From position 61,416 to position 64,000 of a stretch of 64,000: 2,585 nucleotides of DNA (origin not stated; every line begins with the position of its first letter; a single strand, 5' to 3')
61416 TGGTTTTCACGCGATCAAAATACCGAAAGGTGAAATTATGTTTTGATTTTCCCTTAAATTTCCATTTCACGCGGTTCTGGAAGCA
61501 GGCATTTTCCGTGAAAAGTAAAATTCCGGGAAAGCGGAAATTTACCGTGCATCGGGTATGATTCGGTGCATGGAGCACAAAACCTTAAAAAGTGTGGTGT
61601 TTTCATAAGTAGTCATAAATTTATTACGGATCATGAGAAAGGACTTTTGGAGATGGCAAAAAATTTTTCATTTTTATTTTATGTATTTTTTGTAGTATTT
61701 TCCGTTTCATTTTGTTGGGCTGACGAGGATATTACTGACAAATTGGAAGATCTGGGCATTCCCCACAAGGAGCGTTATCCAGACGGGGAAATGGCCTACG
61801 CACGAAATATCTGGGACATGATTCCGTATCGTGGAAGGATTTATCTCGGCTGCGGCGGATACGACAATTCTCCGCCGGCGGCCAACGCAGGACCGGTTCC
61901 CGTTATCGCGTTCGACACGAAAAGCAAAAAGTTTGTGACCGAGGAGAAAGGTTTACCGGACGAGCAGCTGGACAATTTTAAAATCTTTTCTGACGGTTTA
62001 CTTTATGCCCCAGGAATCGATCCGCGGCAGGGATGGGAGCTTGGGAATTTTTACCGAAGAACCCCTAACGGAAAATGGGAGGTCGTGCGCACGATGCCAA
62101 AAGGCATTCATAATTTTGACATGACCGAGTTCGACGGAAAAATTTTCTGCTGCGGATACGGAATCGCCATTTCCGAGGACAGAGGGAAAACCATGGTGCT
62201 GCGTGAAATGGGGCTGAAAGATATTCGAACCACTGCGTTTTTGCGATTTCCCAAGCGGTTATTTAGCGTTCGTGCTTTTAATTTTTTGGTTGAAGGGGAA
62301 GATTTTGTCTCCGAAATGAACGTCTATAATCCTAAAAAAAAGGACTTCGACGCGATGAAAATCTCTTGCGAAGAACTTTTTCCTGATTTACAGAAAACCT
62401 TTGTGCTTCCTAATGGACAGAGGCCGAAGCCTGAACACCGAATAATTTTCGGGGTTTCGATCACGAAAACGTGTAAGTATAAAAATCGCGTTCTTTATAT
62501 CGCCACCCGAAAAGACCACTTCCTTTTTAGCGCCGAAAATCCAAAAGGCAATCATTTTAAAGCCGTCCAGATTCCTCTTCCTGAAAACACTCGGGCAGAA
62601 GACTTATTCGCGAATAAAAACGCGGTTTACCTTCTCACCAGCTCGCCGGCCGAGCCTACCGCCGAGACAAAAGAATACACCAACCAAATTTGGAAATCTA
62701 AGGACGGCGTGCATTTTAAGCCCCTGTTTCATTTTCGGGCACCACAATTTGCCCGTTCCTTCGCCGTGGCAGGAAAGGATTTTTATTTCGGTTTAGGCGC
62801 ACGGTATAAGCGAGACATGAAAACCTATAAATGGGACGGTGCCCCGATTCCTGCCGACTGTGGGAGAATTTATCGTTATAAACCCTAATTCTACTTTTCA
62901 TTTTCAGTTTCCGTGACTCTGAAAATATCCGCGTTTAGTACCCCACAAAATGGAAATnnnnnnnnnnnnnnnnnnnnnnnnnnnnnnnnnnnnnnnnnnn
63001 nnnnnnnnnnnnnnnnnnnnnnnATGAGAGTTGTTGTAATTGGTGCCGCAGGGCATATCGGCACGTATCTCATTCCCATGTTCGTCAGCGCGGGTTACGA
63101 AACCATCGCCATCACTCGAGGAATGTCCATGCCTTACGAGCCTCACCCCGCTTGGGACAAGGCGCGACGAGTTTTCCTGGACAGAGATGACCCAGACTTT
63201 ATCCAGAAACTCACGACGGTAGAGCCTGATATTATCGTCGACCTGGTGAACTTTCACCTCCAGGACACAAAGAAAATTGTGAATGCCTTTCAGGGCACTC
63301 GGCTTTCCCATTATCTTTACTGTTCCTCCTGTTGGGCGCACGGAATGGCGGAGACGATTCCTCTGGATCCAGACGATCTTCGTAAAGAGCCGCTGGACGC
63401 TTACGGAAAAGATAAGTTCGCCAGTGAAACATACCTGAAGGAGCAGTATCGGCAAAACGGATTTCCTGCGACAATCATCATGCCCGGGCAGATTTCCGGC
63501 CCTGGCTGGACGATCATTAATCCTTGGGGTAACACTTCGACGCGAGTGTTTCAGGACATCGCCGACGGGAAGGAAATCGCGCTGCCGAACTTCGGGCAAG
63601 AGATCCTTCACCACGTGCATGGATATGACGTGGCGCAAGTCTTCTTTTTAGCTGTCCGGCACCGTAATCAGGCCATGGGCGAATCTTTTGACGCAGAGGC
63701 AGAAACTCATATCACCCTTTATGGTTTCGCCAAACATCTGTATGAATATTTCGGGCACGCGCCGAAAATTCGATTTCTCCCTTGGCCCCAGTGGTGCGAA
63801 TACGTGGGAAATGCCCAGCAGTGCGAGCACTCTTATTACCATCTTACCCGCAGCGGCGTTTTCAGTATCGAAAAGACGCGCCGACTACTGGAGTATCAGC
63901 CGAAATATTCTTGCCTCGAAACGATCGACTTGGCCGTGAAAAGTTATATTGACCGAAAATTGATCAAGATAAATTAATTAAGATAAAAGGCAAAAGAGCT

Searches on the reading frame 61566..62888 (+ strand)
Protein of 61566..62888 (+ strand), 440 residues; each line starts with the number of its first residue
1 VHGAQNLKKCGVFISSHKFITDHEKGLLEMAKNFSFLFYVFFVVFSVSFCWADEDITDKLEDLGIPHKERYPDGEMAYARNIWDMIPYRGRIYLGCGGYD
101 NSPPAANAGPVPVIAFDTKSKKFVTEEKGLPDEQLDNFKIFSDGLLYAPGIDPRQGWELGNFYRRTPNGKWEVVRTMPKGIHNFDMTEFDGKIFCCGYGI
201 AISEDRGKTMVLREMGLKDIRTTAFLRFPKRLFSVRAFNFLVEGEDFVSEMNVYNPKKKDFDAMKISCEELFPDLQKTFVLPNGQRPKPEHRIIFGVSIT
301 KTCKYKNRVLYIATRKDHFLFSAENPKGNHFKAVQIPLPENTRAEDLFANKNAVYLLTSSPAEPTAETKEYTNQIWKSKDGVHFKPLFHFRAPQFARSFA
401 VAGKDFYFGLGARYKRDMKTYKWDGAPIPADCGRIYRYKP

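Call 34: find_encoding_contigs(protein=window:61566-62888:+, flank=10000, max_places=3)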
Protein window:61566-62888:+ (440 aa): no gene with exactly this product is on record in the collection.

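Call 66: search_protein_families(library=pfam, proteins=[window:61566-62888:+], max_evalue=0.00001)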
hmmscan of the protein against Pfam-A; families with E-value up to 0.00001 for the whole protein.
window:61566-62888:+ (440 aa): 0 families

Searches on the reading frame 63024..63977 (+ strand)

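Call 26: search_protein_families(library=pfam, proteins=[window:63024-63977:+], max_evalue=0.001)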
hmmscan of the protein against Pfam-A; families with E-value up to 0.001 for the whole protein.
window:63024-63977:+ (317 aa): 4 families
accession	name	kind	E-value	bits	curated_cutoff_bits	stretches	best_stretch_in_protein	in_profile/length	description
PF01370.27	Epimerase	-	2.9e-20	73.1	20.9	1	3-217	1-232/240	NAD dependent epimerase/dehydratase family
PF13460.12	NAD_binding_10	-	6.6e-06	26.6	27.2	1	7-157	1-146/184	NAD(P)H-binding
PF05368.20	NmrA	-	3.2e-05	24.1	27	1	2-102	4-107/298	NmrA-like family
PF04321.23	RmlD_sub_bind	-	0.00071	19.2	27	0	1-78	1-62/287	RmlD substrate binding domain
